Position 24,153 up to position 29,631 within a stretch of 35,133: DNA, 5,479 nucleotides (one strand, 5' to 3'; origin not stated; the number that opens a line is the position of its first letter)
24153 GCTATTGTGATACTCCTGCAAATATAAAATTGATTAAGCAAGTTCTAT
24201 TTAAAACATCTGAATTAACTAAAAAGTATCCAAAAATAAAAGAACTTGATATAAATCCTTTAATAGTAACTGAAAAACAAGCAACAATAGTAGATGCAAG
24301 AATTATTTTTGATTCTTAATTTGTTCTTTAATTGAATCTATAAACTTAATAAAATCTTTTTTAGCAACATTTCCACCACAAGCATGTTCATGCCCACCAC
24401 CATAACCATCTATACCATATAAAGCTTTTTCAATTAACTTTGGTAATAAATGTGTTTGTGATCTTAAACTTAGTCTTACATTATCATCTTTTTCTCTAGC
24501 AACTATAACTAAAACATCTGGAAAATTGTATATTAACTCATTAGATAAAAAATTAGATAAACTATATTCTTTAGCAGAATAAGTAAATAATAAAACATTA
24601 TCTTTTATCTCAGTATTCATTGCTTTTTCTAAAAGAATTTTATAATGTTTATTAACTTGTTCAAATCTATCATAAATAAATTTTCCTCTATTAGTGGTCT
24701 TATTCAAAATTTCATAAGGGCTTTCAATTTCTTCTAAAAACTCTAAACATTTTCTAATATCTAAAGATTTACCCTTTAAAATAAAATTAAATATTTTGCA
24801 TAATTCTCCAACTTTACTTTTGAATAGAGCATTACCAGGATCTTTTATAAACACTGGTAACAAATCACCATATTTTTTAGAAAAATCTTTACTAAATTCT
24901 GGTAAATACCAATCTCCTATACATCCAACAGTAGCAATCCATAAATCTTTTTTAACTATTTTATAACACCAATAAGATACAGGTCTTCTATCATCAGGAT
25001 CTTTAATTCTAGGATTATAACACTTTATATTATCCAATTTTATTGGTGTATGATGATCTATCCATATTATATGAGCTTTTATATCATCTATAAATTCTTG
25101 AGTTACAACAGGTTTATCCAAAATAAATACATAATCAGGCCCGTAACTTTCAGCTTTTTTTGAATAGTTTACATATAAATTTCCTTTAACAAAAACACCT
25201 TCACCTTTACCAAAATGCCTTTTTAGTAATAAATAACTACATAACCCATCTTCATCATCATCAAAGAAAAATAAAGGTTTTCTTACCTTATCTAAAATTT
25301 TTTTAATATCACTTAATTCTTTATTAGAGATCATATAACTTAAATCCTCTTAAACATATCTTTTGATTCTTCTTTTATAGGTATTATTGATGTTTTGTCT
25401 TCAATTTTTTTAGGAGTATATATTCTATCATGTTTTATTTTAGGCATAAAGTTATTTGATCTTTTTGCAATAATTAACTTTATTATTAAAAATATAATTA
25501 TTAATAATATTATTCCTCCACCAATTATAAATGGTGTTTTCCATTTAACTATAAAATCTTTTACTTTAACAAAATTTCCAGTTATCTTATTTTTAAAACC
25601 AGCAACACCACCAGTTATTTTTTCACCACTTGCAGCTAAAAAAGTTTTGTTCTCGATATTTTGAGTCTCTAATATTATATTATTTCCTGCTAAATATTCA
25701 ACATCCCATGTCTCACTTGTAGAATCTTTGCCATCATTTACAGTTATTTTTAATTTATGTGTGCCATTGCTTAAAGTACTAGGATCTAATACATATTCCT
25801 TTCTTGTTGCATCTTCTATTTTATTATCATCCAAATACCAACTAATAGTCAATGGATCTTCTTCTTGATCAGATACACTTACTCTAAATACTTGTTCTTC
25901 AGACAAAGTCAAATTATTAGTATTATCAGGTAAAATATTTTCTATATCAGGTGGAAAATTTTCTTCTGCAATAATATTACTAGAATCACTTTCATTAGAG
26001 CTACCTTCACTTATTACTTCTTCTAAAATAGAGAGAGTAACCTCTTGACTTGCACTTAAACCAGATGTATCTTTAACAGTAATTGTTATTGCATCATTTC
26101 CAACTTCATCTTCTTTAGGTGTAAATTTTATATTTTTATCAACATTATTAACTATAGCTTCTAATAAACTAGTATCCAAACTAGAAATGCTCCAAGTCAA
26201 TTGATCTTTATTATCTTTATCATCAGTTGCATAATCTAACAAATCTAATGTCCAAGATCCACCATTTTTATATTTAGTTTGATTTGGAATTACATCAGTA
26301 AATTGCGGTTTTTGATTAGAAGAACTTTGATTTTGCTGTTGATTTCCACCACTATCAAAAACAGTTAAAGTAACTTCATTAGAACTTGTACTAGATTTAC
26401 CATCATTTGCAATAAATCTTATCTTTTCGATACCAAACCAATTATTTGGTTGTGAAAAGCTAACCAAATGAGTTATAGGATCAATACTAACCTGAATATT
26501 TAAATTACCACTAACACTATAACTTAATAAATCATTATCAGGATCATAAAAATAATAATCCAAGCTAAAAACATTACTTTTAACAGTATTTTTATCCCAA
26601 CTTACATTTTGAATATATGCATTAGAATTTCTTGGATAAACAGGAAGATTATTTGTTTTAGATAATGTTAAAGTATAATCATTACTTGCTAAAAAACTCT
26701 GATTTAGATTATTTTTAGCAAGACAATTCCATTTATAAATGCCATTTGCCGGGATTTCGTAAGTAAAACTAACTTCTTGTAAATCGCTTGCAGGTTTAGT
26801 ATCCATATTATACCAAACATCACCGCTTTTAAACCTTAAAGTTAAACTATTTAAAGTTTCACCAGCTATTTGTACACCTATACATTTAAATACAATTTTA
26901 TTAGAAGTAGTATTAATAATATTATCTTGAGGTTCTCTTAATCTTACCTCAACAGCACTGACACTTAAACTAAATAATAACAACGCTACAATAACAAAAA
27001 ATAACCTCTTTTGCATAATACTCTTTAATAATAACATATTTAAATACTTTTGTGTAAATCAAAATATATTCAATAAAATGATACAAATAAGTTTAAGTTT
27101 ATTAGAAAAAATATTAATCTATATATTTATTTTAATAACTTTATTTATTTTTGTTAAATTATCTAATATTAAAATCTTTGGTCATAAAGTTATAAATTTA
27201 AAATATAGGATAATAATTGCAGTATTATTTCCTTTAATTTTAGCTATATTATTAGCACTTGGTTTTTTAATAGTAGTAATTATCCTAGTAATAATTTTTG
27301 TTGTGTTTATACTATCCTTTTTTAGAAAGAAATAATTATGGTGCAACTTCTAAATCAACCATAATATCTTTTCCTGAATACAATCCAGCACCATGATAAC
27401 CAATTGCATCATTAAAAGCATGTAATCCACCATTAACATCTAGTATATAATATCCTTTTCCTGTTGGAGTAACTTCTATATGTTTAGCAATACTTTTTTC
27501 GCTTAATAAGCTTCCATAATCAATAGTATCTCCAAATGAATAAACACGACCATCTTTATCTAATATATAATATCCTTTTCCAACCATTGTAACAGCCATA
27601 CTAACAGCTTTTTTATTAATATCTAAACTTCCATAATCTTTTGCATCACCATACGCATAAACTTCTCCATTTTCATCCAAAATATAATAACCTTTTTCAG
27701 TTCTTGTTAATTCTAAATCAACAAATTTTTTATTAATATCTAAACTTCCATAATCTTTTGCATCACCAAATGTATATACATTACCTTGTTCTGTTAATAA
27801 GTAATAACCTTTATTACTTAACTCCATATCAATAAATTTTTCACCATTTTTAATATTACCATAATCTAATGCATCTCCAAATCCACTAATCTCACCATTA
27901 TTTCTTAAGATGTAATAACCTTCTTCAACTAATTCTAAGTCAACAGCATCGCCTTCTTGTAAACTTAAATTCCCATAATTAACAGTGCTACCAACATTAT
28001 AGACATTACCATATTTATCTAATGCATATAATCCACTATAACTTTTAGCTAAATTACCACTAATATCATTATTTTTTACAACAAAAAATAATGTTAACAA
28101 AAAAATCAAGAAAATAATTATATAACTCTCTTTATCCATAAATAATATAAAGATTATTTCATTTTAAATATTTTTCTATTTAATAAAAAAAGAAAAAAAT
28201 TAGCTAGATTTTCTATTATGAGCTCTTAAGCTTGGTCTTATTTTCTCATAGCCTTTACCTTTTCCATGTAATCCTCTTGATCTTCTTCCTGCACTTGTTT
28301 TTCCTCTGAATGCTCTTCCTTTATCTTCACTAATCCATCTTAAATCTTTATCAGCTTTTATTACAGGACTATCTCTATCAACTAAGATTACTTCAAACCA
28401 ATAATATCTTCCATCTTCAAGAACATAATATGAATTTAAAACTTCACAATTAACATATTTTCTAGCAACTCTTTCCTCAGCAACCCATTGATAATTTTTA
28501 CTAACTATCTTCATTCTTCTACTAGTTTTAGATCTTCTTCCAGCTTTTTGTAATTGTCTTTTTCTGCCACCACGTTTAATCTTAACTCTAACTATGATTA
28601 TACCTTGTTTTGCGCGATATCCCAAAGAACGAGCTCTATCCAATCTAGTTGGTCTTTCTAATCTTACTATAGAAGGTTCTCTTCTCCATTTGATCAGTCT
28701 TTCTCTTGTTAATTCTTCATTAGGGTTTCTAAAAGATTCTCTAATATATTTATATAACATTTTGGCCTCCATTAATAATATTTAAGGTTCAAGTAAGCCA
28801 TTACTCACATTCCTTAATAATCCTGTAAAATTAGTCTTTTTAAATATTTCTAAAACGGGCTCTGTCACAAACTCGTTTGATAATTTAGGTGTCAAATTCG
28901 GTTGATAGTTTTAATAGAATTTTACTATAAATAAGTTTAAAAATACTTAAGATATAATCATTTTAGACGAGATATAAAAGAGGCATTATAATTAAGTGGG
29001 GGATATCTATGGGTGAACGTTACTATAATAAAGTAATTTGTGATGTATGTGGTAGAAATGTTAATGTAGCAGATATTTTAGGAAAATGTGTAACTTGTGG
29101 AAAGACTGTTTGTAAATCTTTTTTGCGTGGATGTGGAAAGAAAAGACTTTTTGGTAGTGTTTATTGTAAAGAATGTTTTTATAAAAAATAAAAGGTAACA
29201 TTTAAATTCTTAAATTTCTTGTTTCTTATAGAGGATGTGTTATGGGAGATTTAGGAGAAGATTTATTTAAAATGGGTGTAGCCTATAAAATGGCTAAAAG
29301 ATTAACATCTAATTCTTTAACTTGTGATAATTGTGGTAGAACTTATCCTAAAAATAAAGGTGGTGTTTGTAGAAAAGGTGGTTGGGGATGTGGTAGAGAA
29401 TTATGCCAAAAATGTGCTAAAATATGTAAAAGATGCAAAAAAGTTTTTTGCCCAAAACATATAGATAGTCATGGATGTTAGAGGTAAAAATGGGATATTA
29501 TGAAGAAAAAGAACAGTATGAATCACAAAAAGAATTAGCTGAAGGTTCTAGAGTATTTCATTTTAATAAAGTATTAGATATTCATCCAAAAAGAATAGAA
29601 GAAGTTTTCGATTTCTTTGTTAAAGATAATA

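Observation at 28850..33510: A 4.65-kb IS6-type transposable unit with perfect 8-bp target duplication, several times larger than typical IS6 elements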

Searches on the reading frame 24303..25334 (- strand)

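Call 98: search_protein_families(library=pfam, proteins=[window:24303-25334:-], max_evalue=0.001)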
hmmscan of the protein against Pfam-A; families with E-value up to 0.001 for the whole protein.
window:24303-25334:- (343 aa): 2 families
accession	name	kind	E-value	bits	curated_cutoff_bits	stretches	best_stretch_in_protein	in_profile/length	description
PF02272.25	DHHA1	-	3e-07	31.3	25.9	1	265-340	23-101/102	DHHA1 domain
PF01368.27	DHH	-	0.00037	21.2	28.1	1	25-110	7-88/125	DHH family, N-terminal domain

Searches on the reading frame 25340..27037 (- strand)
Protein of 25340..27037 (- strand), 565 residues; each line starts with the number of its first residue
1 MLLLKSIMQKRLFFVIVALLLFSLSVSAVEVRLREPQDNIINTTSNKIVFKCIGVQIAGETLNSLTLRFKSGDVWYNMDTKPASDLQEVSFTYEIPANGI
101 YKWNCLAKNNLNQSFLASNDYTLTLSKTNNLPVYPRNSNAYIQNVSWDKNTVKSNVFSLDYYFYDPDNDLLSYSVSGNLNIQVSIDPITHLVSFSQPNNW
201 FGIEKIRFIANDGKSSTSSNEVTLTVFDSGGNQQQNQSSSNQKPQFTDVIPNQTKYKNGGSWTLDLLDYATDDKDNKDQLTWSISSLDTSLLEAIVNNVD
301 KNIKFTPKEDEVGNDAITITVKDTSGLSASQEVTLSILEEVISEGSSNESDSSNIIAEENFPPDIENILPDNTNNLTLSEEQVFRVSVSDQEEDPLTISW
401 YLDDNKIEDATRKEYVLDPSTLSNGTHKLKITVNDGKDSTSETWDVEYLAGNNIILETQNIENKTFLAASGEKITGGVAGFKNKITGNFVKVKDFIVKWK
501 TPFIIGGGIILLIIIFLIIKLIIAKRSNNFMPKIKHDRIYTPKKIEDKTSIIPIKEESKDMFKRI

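Call 98: search_protein_families(library=pfam, proteins=[window:25340-27037:-], max_evalue=0.001)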
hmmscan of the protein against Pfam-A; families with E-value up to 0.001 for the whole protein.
window:25340-27037:- (565 aa): 4 families
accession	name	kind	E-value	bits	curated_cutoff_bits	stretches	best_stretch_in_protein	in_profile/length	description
PF17963.7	Big_9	-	5e-17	63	23.6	2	257-335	14-88/89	Bacterial Ig domain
PF17892.7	Cadherin_5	-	2.4e-10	40.6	26.5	1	241-337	2-97/98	Cadherin-like domain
PF17957.7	Big_7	-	0.00042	21.4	24.1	0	365-430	3-69/70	Bacterial Ig domain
PF18911.6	PKD_4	-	0.00077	19.9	27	0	373-443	11-78/85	PKD domain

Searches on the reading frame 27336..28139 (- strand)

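Call 98: search_protein_families(library=pfam, proteins=[window:27336-28139:-], max_evalue=0.001)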
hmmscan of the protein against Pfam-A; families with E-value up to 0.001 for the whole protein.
window:27336-28139:- (267 aa): 3 families
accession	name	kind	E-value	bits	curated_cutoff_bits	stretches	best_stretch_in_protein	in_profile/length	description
PF13540.12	RCC1_2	-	6.3e-09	35.8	22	0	191-204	12-25/30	Regulator of chromosome condensation (RCC1) repeat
PF25390.1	WD40_RLD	-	1.2e-07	31.8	150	0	112-211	154-278/363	RCC1-like domain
PF20399.4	PH_20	-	0.00011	22.5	27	0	106-130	25-49/84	PH domain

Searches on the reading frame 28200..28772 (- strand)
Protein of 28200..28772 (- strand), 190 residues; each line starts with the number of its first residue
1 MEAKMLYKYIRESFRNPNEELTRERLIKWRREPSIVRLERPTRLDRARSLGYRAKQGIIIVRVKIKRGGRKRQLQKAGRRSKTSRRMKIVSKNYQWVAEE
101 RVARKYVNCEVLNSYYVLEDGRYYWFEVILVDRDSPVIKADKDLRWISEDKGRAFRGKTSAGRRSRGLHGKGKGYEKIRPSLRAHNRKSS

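Call 23: find_encoding_contigs(protein=window:28200-28772:-, flank=8000, max_places=6)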
Protein window:28200-28772:- (190 aa): no gene with exactly this product is on record in the collection.

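Call 98: search_protein_families(library=pfam, proteins=[window:28200-28772:-], max_evalue=0.001)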
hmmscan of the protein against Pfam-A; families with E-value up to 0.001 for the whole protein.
window:28200-28772:- (190 aa): 1 family
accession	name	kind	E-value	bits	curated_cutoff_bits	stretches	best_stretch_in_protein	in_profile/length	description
PF00827.22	Ribosomal_L15e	-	3.6e-66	222.9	27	1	6-184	2-190/191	Ribosomal L15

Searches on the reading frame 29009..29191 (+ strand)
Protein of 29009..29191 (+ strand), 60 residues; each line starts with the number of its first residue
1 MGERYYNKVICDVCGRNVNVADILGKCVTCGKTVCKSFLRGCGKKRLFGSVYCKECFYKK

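Call 4: search_protein_families(library=pfam, proteins=[window:29009-29191:+], max_evalue=0.1)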
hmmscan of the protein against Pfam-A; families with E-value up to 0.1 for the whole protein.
window:29009-29191:+ (60 aa): 4 families
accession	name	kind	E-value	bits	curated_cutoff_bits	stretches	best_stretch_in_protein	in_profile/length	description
PF14445.12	Prok-RING_2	-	0.0096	16.5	22.4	1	6-37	5-35/56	Prokaryotic RING finger family 2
PF01258.23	zf-dskA_traR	-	0.01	16.3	24.9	0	23-33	2-12/36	Prokaryotic dksA/traR C4-type zinc finger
PF12773.13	DZR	-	0.066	13.8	27.3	0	9-43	13-42/45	Double zinc ribbon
PF18251.7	Defensin_5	-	0.092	13.3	25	1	25-42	7-24/39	Fungal defensin Copsin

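Call 52: search_protein_families(library=ncbifam, proteins=[window:29009-29191:+], max_evalue=0.01)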
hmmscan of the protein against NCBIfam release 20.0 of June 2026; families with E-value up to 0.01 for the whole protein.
window:29009-29191:+ (60 aa): 0 families

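Call 96: search_protein_families(library=phrogs, proteins=[window:29009-29191:+], max_evalue=0.01)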
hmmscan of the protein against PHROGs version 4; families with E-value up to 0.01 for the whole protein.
window:29009-29191:+ (60 aa): 0 families

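Call 97: search_protein_families(library=padloc, proteins=[window:29009-29191:+], max_evalue=0.01)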
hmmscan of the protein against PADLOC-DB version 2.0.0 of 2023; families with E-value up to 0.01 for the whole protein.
window:29009-29191:+ (60 aa): 0 families

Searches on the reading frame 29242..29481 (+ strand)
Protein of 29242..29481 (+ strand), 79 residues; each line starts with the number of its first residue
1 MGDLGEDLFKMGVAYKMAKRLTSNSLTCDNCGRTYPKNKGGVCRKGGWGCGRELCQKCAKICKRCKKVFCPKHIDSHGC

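Call 4: search_protein_families(library=pfam, proteins=[window:29242-29481:+], max_evalue=0.1)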
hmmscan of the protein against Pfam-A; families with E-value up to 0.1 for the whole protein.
window:29242-29481:+ (79 aa): 5 families
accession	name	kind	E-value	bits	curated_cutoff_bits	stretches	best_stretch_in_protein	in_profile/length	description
PF23475.1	zf-Tbcl_FmdE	-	0.0014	18.5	23.2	1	27-44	9-26/35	FmdE treble clef zinc finger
PF05458.17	Siva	-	0.0041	17.3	26.2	1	17-70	101-148/173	Cd27 binding protein (Siva)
PF03966.22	Trm112p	-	0.021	15.2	22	1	23-36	23-36/40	Trm112p-like protein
PF03860.21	DUF326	-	0.026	14.9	20.4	1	53-65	2-14/21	Domain of Unknown Function (DUF326)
PF01428.23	zf-AN1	-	0.027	15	27.9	0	19-35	7-23/40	AN1-like Zinc finger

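Call 52: search_protein_families(library=ncbifam, proteins=[window:29242-29481:+], max_evalue=0.01)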
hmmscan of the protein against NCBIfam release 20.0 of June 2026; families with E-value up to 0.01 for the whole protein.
window:29242-29481:+ (79 aa): 0 families

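Call 96: search_protein_families(library=phrogs, proteins=[window:29242-29481:+], max_evalue=0.01)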
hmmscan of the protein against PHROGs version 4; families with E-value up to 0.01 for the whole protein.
window:29242-29481:+ (79 aa): 0 families

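Call 97: search_protein_families(library=padloc, proteins=[window:29242-29481:+], max_evalue=0.01)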
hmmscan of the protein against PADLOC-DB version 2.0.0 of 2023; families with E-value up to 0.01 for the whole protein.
window:29242-29481:+ (79 aa): 0 families
